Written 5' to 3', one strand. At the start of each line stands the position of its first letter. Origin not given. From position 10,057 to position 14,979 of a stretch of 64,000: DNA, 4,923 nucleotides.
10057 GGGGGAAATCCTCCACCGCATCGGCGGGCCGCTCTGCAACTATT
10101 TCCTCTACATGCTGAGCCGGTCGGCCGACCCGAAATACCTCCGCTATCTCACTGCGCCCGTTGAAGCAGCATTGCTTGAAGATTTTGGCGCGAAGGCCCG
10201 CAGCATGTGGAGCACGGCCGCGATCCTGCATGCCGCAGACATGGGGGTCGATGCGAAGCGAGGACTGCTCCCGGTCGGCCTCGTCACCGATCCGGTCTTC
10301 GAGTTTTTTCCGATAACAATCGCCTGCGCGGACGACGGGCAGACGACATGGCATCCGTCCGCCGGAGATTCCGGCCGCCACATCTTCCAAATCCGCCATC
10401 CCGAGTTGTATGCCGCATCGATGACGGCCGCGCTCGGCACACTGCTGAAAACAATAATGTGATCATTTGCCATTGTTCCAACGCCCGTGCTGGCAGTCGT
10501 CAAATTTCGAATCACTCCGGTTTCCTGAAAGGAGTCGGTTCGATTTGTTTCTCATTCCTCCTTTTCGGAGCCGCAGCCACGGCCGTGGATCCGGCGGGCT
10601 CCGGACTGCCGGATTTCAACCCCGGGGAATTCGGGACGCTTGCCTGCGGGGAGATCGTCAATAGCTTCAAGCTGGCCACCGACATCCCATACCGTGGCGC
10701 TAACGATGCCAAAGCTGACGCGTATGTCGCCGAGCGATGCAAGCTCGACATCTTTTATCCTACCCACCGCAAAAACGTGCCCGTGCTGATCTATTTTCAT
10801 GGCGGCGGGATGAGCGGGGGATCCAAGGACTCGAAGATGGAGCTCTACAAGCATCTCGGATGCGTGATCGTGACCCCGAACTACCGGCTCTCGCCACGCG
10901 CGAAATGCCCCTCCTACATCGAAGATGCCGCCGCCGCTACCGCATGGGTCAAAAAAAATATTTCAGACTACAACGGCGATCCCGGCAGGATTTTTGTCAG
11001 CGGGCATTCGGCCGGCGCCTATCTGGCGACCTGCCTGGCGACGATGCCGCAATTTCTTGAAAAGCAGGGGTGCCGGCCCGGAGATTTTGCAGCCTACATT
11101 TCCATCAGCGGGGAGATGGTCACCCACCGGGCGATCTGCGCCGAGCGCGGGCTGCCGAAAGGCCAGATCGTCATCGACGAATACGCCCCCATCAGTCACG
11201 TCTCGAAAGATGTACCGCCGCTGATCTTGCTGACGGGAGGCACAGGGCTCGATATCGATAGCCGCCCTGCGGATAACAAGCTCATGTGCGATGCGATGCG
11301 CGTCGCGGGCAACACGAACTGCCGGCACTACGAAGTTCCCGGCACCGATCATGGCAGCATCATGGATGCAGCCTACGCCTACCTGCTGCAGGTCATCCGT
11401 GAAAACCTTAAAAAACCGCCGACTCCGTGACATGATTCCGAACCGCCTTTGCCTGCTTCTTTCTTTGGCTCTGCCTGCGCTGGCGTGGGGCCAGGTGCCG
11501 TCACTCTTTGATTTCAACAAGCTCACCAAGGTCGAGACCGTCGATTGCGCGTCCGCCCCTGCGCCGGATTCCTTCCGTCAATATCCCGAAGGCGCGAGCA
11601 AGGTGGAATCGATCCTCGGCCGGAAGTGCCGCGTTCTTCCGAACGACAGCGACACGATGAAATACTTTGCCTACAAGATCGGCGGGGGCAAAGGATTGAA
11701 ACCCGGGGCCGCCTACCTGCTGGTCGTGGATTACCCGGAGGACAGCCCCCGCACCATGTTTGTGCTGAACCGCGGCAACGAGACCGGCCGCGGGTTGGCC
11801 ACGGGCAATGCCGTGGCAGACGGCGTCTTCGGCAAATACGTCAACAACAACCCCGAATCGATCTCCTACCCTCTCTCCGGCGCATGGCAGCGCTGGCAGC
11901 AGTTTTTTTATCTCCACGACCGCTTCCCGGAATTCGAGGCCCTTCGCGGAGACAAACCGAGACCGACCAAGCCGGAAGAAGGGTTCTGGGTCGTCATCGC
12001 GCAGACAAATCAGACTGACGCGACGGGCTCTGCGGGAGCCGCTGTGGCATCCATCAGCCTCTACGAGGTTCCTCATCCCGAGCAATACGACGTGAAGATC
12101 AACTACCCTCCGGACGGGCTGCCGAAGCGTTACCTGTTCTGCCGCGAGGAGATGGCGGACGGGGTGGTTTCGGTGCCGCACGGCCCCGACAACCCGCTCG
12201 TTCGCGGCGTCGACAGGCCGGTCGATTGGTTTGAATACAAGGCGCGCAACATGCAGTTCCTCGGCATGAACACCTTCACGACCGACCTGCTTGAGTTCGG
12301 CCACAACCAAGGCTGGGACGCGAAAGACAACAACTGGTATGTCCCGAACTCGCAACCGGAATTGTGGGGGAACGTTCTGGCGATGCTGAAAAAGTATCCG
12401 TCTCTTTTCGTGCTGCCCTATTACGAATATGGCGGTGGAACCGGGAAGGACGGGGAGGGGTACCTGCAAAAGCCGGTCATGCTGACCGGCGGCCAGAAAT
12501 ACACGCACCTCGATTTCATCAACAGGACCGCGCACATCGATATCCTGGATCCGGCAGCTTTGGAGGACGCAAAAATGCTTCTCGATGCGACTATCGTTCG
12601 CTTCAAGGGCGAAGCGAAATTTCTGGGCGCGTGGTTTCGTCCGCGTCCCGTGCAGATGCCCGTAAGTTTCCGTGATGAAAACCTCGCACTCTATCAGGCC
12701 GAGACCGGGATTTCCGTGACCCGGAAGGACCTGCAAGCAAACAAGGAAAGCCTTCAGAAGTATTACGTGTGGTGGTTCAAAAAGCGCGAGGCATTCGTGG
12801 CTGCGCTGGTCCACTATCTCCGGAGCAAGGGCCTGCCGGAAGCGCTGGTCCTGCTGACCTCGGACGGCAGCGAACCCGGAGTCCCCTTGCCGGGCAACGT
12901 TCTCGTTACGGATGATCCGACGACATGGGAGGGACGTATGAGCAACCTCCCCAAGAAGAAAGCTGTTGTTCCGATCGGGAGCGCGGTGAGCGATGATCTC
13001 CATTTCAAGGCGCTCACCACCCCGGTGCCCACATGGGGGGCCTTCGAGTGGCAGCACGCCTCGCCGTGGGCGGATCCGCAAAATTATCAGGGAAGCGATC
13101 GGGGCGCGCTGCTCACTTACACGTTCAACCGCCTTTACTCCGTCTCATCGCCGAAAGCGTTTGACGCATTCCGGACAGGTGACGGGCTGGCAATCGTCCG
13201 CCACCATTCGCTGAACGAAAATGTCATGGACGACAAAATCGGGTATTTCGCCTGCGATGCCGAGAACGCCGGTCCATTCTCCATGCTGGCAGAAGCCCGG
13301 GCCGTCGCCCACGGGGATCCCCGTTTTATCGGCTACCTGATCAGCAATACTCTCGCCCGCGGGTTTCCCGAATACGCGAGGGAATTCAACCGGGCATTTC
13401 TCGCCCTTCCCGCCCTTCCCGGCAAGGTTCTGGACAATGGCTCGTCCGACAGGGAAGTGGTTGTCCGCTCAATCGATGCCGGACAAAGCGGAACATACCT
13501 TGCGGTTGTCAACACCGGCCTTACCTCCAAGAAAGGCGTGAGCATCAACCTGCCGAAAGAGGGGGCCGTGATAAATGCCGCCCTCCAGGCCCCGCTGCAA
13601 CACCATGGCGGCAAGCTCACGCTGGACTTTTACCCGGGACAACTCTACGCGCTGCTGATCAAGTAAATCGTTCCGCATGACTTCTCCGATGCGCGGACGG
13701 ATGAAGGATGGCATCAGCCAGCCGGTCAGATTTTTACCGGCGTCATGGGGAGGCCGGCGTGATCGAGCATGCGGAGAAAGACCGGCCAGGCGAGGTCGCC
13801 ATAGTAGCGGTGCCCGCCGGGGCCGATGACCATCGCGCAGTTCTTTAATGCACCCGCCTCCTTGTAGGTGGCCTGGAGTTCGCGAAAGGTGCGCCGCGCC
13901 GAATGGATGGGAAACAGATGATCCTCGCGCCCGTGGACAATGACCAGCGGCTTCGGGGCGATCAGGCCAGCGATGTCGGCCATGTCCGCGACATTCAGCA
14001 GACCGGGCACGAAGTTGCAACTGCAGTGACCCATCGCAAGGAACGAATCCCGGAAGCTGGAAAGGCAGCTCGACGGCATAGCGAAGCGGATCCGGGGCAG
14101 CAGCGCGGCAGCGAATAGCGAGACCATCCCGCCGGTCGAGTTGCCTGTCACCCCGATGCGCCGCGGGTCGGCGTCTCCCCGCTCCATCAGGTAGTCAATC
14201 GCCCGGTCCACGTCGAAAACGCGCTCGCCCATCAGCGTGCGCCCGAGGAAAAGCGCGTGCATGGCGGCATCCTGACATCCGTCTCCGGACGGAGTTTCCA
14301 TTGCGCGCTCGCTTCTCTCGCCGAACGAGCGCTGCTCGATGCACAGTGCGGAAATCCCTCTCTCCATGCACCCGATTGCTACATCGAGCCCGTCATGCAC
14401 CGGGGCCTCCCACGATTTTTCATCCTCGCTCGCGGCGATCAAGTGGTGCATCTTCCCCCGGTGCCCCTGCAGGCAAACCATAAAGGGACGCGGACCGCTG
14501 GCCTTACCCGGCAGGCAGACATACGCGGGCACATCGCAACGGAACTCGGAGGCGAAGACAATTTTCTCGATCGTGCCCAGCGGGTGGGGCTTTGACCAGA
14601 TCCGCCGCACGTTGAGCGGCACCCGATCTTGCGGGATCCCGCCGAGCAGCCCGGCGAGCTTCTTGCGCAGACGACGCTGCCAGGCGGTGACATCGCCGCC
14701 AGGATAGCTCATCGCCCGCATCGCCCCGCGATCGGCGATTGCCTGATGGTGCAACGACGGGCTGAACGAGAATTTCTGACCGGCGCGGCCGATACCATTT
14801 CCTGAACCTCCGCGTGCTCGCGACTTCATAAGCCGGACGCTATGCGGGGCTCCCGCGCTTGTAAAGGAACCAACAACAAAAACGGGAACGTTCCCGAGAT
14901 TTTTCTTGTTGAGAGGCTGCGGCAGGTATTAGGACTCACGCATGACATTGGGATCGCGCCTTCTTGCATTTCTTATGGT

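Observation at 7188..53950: Recurrent 12-bp palindrome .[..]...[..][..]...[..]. marks at least nine promoter-proximal intergenic sites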

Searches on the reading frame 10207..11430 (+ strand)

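Call 6: search_protein_families(library=pfam, proteins=[window:10207-11430:+], max_evalue=0.001)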
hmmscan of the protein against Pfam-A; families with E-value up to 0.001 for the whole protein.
window:10207-11430:+ (407 aa): 5 families
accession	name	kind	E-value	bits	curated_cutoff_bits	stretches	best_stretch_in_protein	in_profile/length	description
PF20434.5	BD-FAE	-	7.3e-24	84.9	26.8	1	180-282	1-111/215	BD-FAE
PF07859.19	Abhydrolase_3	-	2.4e-22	80.2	25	1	194-280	1-91/210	alpha/beta hydrolase fold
PF00135.34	COesterase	-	1.3e-19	71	27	1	179-310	87-226/515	Carboxylesterase family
PF07224.18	Chlorophyllase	-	3.4e-06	26.5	26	1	179-279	30-135/301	Chlorophyllase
PF00326.27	Peptidase_S9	-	0.00025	21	22.6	0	245-389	49-194/213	Prolyl oligopeptidase family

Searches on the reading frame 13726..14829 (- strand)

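Call 6: search_protein_families(library=pfam, proteins=[window:13726-14829:-], max_evalue=0.001)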
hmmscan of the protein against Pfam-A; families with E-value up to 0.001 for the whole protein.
window:13726-14829:- (367 aa): 6 families
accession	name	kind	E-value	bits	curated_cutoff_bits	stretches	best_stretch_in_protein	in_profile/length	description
PF22244.2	GCE_fung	-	2.2e-07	31.4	27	1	206-254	86-136/231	Glucuronyl esterase, fungi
PF12715.13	Abhydrolase_7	-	4.2e-07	30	21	1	45-303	46-316/388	Abhydrolase family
PF00326.27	Peptidase_S9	-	4.5e-07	30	22.6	1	204-242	45-83/213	Prolyl oligopeptidase family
PF02129.25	Peptidase_S15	-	6.9e-06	26.4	23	0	204-269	77-143/262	X-Pro dipeptidyl-peptidase (S15 family)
PF05448.18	AXE1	-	7.4e-05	22.1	21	1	202-253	154-206/321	Acetyl xylan esterase (AXE1)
PF20434.5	BD-FAE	-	0.00051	20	26.8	0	203-242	66-108/215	BD-FAE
